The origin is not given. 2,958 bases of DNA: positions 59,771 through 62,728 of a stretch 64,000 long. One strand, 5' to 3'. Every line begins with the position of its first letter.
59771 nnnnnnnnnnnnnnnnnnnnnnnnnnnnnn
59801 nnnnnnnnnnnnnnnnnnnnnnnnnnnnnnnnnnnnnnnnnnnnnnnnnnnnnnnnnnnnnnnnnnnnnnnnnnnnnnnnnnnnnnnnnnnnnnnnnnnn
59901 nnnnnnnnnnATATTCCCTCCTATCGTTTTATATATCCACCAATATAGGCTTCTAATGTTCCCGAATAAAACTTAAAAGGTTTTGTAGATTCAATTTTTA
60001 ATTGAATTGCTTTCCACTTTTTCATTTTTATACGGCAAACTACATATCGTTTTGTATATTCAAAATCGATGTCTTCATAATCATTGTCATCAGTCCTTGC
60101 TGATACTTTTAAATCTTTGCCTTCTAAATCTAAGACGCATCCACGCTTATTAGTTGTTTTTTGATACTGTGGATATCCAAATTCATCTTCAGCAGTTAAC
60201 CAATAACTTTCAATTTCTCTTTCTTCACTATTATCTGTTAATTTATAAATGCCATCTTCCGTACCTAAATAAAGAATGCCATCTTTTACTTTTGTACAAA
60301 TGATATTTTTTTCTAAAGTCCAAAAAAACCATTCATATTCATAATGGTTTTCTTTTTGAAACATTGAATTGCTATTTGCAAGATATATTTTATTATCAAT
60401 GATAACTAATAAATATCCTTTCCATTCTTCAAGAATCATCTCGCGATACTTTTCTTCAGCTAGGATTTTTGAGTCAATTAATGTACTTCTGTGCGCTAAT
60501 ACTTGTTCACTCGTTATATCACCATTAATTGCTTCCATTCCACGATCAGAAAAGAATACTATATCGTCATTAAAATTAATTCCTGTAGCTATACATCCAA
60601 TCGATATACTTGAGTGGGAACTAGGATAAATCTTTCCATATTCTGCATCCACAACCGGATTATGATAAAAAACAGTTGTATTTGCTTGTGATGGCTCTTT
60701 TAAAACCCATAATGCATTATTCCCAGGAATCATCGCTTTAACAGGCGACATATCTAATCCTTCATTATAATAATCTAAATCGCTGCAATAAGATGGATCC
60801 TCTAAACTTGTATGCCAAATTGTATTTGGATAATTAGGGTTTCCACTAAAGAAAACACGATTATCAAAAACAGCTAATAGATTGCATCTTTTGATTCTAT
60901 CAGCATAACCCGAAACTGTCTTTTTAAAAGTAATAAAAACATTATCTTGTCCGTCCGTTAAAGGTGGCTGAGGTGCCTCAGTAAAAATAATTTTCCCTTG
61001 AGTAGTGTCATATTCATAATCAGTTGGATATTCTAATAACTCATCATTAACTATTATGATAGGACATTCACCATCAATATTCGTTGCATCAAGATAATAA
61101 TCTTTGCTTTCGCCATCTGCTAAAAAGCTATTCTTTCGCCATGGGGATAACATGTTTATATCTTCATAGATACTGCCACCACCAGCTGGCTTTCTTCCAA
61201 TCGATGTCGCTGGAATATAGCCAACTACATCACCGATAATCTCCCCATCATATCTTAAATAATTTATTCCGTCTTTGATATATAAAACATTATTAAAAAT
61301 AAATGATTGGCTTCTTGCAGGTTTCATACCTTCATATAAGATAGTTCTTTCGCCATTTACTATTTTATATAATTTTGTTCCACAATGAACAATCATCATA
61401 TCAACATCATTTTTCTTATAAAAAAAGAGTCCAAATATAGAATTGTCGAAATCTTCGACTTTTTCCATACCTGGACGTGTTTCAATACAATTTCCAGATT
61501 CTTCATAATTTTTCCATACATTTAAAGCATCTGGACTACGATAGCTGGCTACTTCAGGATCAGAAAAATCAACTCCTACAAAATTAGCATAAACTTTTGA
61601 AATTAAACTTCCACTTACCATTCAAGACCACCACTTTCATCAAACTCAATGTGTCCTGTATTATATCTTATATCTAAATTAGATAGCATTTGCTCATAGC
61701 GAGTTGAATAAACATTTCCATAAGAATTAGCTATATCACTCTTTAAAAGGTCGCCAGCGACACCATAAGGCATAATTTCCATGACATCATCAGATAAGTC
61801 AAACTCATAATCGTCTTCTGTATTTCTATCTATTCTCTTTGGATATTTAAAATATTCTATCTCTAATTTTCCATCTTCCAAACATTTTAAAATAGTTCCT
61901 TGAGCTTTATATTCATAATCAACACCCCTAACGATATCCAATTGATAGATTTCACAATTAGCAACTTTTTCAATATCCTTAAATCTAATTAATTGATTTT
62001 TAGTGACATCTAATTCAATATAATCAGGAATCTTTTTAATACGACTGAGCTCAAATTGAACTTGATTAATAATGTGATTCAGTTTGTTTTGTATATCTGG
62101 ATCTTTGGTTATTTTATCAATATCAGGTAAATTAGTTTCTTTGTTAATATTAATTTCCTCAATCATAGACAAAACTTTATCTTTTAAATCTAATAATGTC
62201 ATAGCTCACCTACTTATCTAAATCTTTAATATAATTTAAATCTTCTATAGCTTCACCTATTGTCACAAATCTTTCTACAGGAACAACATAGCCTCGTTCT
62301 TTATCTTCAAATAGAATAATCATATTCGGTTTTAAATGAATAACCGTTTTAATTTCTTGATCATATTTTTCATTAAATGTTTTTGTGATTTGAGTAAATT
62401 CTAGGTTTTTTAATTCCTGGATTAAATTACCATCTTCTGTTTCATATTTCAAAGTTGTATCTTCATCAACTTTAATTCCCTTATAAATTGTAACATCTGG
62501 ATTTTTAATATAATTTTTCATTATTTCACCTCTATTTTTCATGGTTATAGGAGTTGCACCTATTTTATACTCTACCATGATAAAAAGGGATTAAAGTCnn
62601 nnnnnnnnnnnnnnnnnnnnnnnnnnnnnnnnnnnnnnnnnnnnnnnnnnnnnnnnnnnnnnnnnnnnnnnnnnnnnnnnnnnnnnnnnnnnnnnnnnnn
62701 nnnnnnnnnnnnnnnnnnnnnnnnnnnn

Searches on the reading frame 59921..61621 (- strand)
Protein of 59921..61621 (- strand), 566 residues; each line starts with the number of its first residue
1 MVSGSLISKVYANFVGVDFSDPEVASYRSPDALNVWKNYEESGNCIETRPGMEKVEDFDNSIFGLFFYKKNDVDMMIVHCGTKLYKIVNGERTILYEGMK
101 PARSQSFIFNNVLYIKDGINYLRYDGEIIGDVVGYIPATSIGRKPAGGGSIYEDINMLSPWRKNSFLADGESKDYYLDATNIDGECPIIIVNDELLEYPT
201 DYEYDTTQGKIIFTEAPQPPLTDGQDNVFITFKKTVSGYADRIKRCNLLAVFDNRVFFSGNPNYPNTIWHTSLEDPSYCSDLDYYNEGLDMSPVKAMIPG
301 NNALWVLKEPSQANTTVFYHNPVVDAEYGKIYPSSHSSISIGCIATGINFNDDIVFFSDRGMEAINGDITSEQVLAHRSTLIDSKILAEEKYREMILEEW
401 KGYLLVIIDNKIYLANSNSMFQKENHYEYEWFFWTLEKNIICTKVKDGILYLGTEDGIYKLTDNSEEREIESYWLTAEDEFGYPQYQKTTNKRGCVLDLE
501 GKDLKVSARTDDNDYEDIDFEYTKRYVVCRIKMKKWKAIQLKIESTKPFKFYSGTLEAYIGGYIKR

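Call 7: search_protein_families(library=phrogs, proteins=[window:59921-61621:-], max_evalue=0.01)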
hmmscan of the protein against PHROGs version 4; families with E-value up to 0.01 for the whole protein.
window:59921-61621:- (566 aa): 1 family
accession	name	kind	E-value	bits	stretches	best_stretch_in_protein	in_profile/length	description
phrog_3287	-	head and packaging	2.3e-17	64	1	12-417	9-330/524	virion structural protein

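Call 15: search_protein_families(library=pfam, proteins=[window:59921-61621:-], max_evalue=0.01)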
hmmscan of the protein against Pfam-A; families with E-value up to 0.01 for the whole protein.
window:59921-61621:- (566 aa): 0 families

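Call 64: search_solved_structures(query=window:59921-61621:-, max_evalue=1)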
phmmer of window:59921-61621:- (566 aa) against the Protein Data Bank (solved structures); distinct sequences matched with E-value up to 1: 1.
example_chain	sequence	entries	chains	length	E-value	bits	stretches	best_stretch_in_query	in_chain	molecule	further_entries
9b9s_A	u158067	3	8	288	0.0076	17.8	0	370-428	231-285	Chemotaxis protein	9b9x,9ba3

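Call 67: search_dna_similar(query=window:59921-61621:-, collection=phages, mode=protein, max_rows=25, max_evalue=0.001)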
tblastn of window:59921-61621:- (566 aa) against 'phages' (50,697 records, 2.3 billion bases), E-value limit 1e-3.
Records with a match: 16; places in all: 16; records where one place covers at least 80% of the query: 14.
Best place of each record, by identity: <60% 16.
By first word of the organism name: Bacillus 13; Bacteriophage 3.
By host as written in the record: Bacillus megaterium 6; Bacillus megaterium Km 5; - 3; Bacillus megaterium strain Km Sp- 2.
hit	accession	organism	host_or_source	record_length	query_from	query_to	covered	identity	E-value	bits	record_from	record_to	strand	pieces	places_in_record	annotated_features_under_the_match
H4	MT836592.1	Bacteriophage sp.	human fecal samples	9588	11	545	95%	29.1%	1e-52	199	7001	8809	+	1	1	record has no annotation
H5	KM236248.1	Bacillus phage Pookie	Bacillus megaterium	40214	14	492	85%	28.9%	2e-37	154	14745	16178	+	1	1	hypothetical protein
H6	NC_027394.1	Bacillus phage Pookie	Bacillus megaterium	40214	14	492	85%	28.9%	2e-37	154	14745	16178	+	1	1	virion structural protein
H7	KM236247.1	Bacillus phage Pascal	Bacillus megaterium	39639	14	541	93%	26.0%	9e-36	149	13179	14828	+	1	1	hypothetical protein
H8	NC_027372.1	Bacillus phage Pascal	Bacillus megaterium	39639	14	541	93%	26.0%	9e-36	149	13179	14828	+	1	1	virion structural protein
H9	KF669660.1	Bacillus phage Pony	Bacillus megaterium Km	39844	14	492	85%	27.7%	1e-37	155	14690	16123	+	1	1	hypothetical protein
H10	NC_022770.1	Bacillus phage Pony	Bacillus megaterium Km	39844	14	492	85%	27.7%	1e-37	155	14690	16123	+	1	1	virion structural protein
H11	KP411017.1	Bacillus phage Palmer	Bacillus megaterium strain Km Sp-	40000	14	492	85%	27.7%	1e-37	154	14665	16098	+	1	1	hypothetical protein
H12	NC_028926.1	Bacillus phage Palmer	Bacillus megaterium strain Km Sp-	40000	14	492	85%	27.7%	1e-37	154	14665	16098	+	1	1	virion structural protein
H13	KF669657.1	Bacillus phage poppyseed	Bacillus megaterium Km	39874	14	492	85%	27.7%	2e-37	154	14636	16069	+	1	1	hypothetical protein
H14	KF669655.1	Bacillus phage Page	Bacillus megaterium Km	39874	14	492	85%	27.7%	2e-37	154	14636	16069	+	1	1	hypothetical protein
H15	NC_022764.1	Bacillus phage Page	Bacillus megaterium Km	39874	14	492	85%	27.7%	2e-37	154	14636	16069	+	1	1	virion structural protein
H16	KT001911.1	Bacillus phage Pavlov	Bacillus megaterium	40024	14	492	85%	27.7%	2e-37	154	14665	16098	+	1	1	hypothetical protein | terminator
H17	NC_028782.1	Bacillus phage Pavlov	Bacillus megaterium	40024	14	492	85%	27.7%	2e-37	154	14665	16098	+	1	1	virion structural protein | terminator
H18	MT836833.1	Bacteriophage sp.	human fecal samples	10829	14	457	78%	28.9%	2e-39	160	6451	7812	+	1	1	record has no annotation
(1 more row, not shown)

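Call 68: get_annotated_region(hit=H15, flank=14000)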
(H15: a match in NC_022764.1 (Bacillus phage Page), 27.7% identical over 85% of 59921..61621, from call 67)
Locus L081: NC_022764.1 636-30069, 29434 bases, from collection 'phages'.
description: Bacillus phage Page, complete genome.
organism: Bacillus phage Page (NCBI taxid 1406786)
taxonomy: Viruses; Duplodnaviria; Heunggongvirae; Uroviricota; Caudoviricetes; Pagevirus; Pagevirus page
host: Bacillus megaterium Km; source: -; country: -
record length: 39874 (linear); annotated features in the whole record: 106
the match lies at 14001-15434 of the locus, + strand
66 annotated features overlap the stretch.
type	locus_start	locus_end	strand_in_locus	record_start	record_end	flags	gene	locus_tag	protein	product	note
CDS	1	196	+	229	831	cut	-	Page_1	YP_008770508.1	terminase small subunit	-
regulatory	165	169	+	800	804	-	-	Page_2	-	ribosome_binding_site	-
CDS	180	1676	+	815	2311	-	-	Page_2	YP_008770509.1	terminase large subunit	-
regulatory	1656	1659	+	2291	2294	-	-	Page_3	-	ribosome_binding_site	-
CDS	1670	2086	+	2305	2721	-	-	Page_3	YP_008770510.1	hypothetical protein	-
regulatory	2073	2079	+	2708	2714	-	-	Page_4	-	ribosome_binding_site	-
CDS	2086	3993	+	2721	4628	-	-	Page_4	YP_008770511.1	portal protein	podovirus-type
regulatory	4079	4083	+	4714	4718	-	-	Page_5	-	ribosome_binding_site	-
CDS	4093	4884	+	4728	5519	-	-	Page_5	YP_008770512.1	hypothetical protein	-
regulatory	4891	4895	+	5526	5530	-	-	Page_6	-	ribosome_binding_site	-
CDS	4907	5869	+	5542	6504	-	-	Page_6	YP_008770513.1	major head protein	-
regulatory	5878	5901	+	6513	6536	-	-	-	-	terminator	-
regulatory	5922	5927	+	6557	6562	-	-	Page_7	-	ribosome_binding_site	-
CDS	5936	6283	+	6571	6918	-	-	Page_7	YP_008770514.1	hypothetical protein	-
regulatory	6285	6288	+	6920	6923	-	-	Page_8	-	ribosome_binding_site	-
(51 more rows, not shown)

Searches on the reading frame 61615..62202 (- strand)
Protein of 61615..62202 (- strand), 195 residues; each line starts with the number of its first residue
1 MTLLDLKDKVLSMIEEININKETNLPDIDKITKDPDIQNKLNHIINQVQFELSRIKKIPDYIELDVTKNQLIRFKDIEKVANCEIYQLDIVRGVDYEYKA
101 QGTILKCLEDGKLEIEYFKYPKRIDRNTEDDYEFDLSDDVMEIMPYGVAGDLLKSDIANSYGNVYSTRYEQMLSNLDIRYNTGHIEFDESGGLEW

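Call 7: search_protein_families(library=phrogs, proteins=[window:61615-62202:-], max_evalue=0.01)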
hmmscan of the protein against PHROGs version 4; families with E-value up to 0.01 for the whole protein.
window:61615-62202:- (195 aa): 1 family
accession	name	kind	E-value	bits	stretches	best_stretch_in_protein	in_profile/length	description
phrog_13046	-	unknown function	3.2e-17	63.9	1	1-184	1-183/193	-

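Call 15: search_protein_families(library=pfam, proteins=[window:61615-62202:-], max_evalue=0.01)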
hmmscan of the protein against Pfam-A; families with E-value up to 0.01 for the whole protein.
window:61615-62202:- (195 aa): 0 families

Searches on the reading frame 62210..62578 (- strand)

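Call 7: search_protein_families(library=phrogs, proteins=[window:62210-62578:-], max_evalue=0.01)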
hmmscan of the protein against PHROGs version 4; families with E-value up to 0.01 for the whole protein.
window:62210-62578:- (122 aa): 0 families

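Call 15: search_protein_families(library=pfam, proteins=[window:62210-62578:-], max_evalue=0.01)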
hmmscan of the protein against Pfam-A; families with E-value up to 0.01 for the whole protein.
window:62210-62578:- (122 aa): 1 family
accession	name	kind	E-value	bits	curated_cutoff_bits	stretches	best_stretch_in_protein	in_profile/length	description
PF08745.17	PIN_5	-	0.0055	16.6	27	1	16-77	89-149/205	PINc domain ribonuclease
